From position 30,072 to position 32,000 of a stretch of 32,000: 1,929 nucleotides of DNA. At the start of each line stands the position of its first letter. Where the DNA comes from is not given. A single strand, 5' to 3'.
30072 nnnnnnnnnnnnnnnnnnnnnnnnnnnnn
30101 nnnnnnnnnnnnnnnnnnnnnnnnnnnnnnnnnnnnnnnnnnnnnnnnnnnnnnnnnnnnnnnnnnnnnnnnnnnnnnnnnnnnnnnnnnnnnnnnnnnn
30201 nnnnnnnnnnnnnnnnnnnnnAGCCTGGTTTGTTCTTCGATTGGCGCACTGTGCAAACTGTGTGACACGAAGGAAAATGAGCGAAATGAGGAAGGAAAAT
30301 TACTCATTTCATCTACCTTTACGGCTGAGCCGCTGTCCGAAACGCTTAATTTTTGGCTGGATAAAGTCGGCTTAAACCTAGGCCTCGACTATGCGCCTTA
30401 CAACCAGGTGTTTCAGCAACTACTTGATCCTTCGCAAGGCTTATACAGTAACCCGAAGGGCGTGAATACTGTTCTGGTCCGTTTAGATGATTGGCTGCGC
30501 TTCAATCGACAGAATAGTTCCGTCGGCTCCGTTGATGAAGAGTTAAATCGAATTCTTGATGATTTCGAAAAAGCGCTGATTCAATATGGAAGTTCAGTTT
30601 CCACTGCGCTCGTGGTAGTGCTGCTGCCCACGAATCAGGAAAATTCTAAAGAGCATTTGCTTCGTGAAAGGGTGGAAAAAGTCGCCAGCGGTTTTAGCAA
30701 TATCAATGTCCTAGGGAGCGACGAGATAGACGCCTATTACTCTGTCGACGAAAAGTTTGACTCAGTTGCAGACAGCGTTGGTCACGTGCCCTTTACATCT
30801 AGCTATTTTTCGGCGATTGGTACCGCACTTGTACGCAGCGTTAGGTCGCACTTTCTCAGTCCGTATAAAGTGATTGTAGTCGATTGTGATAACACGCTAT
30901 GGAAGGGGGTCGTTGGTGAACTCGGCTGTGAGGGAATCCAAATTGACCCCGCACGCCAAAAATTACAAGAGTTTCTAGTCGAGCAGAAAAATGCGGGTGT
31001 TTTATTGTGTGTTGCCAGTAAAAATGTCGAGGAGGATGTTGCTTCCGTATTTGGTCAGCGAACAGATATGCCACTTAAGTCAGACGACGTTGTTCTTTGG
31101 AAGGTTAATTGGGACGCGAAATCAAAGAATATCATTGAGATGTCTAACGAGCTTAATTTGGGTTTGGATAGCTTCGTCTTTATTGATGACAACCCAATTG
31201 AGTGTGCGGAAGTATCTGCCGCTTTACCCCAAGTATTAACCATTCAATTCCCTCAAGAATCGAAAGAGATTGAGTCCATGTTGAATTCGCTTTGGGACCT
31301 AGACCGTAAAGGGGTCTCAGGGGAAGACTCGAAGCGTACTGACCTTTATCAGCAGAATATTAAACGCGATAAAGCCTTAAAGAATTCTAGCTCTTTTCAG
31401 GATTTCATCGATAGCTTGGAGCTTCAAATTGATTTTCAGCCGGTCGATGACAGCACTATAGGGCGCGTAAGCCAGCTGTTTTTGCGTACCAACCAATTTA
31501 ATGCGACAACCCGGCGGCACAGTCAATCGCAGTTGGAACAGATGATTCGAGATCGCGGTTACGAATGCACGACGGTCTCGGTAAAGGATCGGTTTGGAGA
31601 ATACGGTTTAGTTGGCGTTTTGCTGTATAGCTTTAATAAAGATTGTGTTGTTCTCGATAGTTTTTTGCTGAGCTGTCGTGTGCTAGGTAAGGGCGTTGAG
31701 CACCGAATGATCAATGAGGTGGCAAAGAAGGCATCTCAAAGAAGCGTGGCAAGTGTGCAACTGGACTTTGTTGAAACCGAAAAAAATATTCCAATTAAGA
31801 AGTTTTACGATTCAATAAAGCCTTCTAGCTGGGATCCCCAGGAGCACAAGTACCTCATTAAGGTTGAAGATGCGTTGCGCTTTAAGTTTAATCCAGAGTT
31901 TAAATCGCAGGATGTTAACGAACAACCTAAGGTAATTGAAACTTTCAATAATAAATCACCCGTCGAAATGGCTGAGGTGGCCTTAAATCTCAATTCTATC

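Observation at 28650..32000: A condensation domain is followed by an FkbH-like glycerate-loading domain instead of an A domain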

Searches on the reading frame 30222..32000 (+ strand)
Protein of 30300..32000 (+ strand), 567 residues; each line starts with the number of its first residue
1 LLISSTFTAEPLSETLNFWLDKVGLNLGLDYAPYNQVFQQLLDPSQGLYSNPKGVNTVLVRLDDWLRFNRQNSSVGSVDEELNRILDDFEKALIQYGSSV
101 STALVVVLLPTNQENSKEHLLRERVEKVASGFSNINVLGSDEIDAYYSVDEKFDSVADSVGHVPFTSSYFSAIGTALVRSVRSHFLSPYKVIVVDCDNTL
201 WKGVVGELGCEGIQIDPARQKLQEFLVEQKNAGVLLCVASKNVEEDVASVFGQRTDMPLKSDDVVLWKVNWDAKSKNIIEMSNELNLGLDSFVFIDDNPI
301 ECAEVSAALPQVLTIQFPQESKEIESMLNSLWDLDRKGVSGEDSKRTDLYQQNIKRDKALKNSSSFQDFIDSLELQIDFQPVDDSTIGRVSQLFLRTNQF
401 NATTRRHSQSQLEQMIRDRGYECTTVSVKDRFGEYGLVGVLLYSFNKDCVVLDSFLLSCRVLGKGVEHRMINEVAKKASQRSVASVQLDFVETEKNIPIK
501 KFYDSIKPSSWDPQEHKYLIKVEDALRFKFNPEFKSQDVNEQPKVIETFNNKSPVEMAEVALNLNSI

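Call 9: find_related_loci(query=window:30300-32000:+, collection=genome_contigs, flank=10000)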
Query window:30300-32000:+ (567 aa) in genome_contigs; peptide patterns used: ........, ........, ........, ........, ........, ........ (x = any residue, [..] = any of these).
458 stretches matched a pattern; 399 encode a relative of the query (tblastn E <= 1e-3); the best 80 are kept; 80 distinct loci.
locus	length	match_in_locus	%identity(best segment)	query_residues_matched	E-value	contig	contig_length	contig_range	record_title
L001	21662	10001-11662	48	1-547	6e-163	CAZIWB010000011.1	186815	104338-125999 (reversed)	MAG TPA_asm: uncultured Cellvibrionaceae bacterium isolate SRP193066_co1_141 genome assembly, contig: NODE_110_length_18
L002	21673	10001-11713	43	1-561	4e-156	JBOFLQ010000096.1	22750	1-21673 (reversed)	MAG: Xenococcaceae cyanobacterium isolate WFFMC_MAG_336 k139_99832_flag=0_multi=11.7377_len=22750, whole genome shotgun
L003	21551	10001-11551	45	1-506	2e-151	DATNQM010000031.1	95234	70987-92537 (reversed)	MAG TPA_asm: Halomicronema sp. isolate SMAG_U16507 k141_299889, whole genome shotgun sequence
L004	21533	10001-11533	45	3-506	2e-149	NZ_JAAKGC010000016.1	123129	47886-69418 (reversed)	Aetokthonos hydrillicola CCALA 1050 contig_23, whole genome shotgun sequence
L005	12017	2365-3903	47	1-506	3e-148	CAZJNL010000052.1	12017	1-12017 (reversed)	MAG TPA_asm: uncultured Oscillatoria sp. isolate SRP220891_co5_255 genome assembly, contig: NODE_3876_length_12017_cov_6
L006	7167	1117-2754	42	3-528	9e-148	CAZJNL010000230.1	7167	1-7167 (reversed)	MAG TPA_asm: uncultured Oscillatoria sp. isolate SRP220891_co5_255 genome assembly, contig: NODE_9044_length_7167_cov_6.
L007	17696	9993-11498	44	1-502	2e-146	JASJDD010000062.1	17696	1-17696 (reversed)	MAG: Crocosphaera sp. isolate MO_167.B6 MO_167.c_2210, whole genome shotgun sequence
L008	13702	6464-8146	39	1-567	2e-145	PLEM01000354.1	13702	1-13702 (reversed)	MAG: Bryobacterales bacterium isolate fen_235 73.20111000_E3D.16_contig_8780, whole genome shotgun sequence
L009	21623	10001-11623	42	1-532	4e-145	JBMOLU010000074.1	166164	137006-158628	MAG: Chloroflexota bacterium isolate Betzabe_MAG032 MAG032_74, whole genome shotgun sequence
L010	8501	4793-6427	42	1-545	4e-145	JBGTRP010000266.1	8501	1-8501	MAG: Acanthopleuribacteraceae bacterium isolate WDNA12_bin.10.orig NODE_6914_length_8501_cov_0.466086, whole genome shot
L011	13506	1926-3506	41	3-533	9e-145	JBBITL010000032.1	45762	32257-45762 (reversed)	MAG: Solibacteraceae bacterium isolate BR1S70218_bin_396 NODE_608_length_45762_cov_5.722318, whole genome shotgun sequen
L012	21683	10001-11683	42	1-554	1e-144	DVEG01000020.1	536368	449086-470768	MAG TPA_asm: Oscillatoriaceae cyanobacterium M7585_C2015_266 k141_356184_length_536368_cov_75.1390, whole genome shotgun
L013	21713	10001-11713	39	1-566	4e-146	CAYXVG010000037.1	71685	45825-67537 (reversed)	MAG TPA_asm: uncultured Solibacteraceae bacterium isolate SRP141376_co4_146 genome assembly, contig: NODE_648_length_716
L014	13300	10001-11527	44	1-506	2e-144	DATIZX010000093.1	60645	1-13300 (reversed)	MAG TPA_asm: Verrucomicrobiia bacterium isolate SMAG_U15312 k141_220794, whole genome shotgun sequence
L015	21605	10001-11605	40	1-533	2e-144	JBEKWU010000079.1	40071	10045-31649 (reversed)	MAG: Bryobacteraceae bacterium isolate SPRUCE 635 SPRUCE_635_79, whole genome shotgun sequence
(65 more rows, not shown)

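Call 22: search_solved_structures(query=window:30222-31998:+, max_evalue=0.01, show_alignments=2)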
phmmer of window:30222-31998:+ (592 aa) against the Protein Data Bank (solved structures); distinct sequences matched with E-value up to 0.01: 1.
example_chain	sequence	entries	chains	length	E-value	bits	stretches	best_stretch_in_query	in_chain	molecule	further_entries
3slr_A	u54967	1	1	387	3.4e-25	92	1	52-349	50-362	uncharacterized protein BF1531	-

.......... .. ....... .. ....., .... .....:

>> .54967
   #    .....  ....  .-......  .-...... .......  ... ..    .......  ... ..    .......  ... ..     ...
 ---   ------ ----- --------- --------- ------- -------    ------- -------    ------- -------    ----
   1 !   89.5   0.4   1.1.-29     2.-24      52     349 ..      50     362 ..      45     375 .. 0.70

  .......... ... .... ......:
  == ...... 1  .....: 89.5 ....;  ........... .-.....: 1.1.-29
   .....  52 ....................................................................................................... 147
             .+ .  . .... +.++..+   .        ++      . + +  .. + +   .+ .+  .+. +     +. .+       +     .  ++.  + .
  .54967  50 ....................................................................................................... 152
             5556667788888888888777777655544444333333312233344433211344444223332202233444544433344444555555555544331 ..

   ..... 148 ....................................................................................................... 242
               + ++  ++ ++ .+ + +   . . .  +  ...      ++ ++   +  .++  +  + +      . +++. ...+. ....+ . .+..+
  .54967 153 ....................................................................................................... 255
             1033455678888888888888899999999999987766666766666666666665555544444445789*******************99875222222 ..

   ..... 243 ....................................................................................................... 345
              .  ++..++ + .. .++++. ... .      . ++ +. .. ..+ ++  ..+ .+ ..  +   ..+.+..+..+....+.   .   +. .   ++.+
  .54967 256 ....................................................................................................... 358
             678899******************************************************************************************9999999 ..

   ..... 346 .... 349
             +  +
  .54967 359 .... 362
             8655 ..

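Call 26: search_protein_families(library=pfam, proteins=[L001:41-5647:+, L001:5687-12091:+, L001:12131-15817:+, L001:15885-19103:+, L001:19122-19814:+, L001:19854-20456:+], max_evalue=0.001)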
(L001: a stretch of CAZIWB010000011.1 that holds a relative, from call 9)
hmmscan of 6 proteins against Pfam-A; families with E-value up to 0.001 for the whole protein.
L001:41-5647:+ (1868 aa): 12 families
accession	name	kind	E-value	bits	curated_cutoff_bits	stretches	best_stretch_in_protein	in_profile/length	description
PF00109.32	ketoacyl-synt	-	3.9e-84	282.6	20.8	1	977-1224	3-252/252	Beta-ketoacyl synthase, N-terminal domain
PF14765.12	PS-DH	-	3.8e-46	157.1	23.7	2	68-218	7-159/166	Polyketide synthase dehydratase N-terminal domain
PF08659.16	KR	-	9.4e-42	143.4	22.6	1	459-636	2-179/180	KR domain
PF02801.28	Ketoacyl-synt_C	-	6e-37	126.7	20.8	1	1233-1354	2-118/119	Beta-ketoacyl synthase, C-terminal domain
PF00550.31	PP-binding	-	8.1e-30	103.3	20.8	2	839-904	2-67/67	Phosphopantetheine attachment site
PF21394.3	Beta-ketacyl_N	-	5.2e-21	75.4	26.9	1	257-414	3-163/170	Beta-ketoacyl synthase-like, N-terminal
PF22621.2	CurL-like_PKS_C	-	2.4e-15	56.7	27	1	1425-1485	2-62/64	CurL-like, PKS C-terminal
PF22336.2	RhiE-like_linker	-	2.7e-15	56.6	27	1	1428-1493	2-66/67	RhiE-like, KS-MAT linker domain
PF16197.11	KAsynt_C_assoc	-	2.8e-12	47.4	33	1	1358-1472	2-107/111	Ketoacyl-synthetase C-terminal extension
PF00106.31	adh_short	-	7.4e-12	45.6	26.6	1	459-558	2-103/195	short chain dehydrogenase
PF21089.3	PKS_DH_N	-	5.6e-08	33.1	27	1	1594-1679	11-101/103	Polyketide synthase dehydratase domain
PF13561.12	adh_short_C2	-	2.9e-06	27.5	27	1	467-568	6-109/236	Enoyl-(Acyl carrier protein) reductase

L001:5687-12091:+ (2134 aa): 8 families
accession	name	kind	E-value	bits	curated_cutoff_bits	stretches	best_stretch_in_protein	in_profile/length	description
PF00668.25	Condensation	-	1e-79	268.9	30.6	1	982-1404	3-436/456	Condensation domain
PF00109.32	ketoacyl-synt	-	8.4e-71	239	20.8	1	168-415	2-252/252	Beta-ketoacyl synthase, N-terminal domain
PF00550.31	PP-binding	-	1.3e-40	138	20.8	3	2041-2104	2-67/67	Phosphopantetheine attachment site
PF02801.28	Ketoacyl-synt_C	-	1e-37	129.2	20.8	1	423-540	1-118/119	Beta-ketoacyl synthase, C-terminal domain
PF22336.2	RhiE-like_linker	-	6.4e-16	58.5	27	1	731-776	21-66/67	RhiE-like, KS-MAT linker domain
PF22621.2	CurL-like_PKS_C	-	7.9e-14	51.8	27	1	733-770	27-64/64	CurL-like, PKS C-terminal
PF16197.11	KAsynt_C_assoc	-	2.3e-12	47.8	33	1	544-633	2-89/111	Ketoacyl-synthetase C-terminal extension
PF23297.2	ACP_SdgA_C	-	5.7e-09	36.4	27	0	15-90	9-84/95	Highly reducing polyketide synthase sdgA, C-terminal ACP domain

L001:12131-15817:+ (1228 aa): 9 families
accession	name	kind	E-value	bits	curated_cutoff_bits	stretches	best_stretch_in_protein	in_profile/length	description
PF00109.32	ketoacyl-synt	-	5.4e-65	219.9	20.8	1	13-262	3-252/252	Beta-ketoacyl synthase, N-terminal domain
PF02801.28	Ketoacyl-synt_C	-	3e-43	147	20.8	1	271-388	2-118/119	Beta-ketoacyl synthase, C-terminal domain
PF21394.3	Beta-ketacyl_N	-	1.2e-18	67.7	26.9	1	633-810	2-164/170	Beta-ketoacyl synthase-like, N-terminal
PF22621.2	CurL-like_PKS_C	-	3.1e-16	59.5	27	1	453-514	3-64/64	CurL-like, PKS C-terminal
PF16197.11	KAsynt_C_assoc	-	2.9e-14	53.8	33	1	391-496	1-106/111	Ketoacyl-synthetase C-terminal extension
PF08659.16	KR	-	1.1e-12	48.7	22.6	1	857-1041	1-165/180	KR domain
PF00550.31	PP-binding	-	1.6e-12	47.9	20.8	1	1157-1217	3-65/67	Phosphopantetheine attachment site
PF22336.2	RhiE-like_linker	-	2.8e-11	43.7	27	1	455-520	2-66/67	RhiE-like, KS-MAT linker domain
PF00108.29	Thiolase_N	-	4.4e-05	23.4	26.4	1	170-214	71-115/260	Thiolase, N-terminal domain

L001:15885-19103:+ (1072 aa): 1 family
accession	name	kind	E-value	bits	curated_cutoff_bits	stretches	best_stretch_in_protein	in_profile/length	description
PF00698.26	Acyl_transf_1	-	2.7e-78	264.1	32.7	2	15-303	1-288/319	Acyl transferase domain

L001:19122-19814:+ (230 aa): 2 families
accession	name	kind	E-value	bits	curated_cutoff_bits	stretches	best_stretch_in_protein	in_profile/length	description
PF00753.33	Lactamase_B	-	3e-16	60.4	22.7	1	24-185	7-196/196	Metallo-beta-lactamase superfamily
PF12706.13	Lactamase_B_2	-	1.7e-06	28.2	27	1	37-88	3-62/200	Beta-lactamase superfamily domain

L001:19854-20456:+ (200 aa): 3 families
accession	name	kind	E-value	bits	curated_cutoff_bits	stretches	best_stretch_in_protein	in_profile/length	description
PF03358.20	FMN_red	-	8.4e-27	94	24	1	1-141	1-131/152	NADPH-dependent FMN reductase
PF02525.22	Flavodoxin_2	-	9.7e-22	78.1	27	1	1-161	1-177/198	Flavodoxin-like fold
PF12724.12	Flavodoxin_5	-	0.00099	19.9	27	0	61-106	27-72/145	Flavodoxin domain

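Call 70: predict_structure(alignment_id=A1)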
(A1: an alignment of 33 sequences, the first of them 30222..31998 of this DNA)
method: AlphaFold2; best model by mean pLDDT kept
length: 592 residues; sequences in the alignment: 33
mean_pLDDT: 85.4   pTM: 0.75
mean pLDDT of the five models: 85.4, 84.8, 83.3, 83.0, 82.8
residues with pLDDT >= 90: 312; 70-90: 212; 50-70: 28; < 50: 40
segments of 3 or more residues with pLDDT < 50: 1-22, 561-578
pLDDT, mean of each block of 10 residues (from residue 1): 36 39 79 95 91 90 87 88 94 72 81 94 92 88 83 90 92 91 91 96 91 87 95 89 95 90 95 94 93 95 95 90 95 93 89 85 67 81 88 90 94 90 78 91 89 93 93 92 88 94 95 90 86 83 90 78 40 41 71 69
secondary structure, 60 per line:
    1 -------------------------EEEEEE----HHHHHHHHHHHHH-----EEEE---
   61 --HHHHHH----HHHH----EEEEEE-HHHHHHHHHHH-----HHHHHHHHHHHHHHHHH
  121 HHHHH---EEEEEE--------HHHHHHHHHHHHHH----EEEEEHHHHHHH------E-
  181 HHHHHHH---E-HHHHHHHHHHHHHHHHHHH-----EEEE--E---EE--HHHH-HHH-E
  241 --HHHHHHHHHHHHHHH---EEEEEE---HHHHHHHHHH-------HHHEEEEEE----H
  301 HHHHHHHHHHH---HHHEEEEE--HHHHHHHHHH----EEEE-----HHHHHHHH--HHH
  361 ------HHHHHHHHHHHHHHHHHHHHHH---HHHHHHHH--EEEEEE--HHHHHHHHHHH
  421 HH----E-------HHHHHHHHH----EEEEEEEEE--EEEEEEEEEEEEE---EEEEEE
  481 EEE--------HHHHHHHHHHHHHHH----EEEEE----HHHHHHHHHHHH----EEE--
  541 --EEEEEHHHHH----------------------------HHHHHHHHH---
elements in order: E26-31 H36-48 E54-57 H63-68 H73-76 E81-86 H88-98 H104-125 E129-134 H143-156 E161-165 H166-172 H181-187 H193-211 E217-220 H231-234 H243-257 E261-266 H270-279 E290-295 H300-311 E318-322 H325-334 E339-342 H348-355 H367-388 H392-399 E402-407 H410-422 H435-443 E448-456 E459-471 E475-483 H492-506 E511-515 H520-531 E536-538 E543-547 H548-552 H581-589
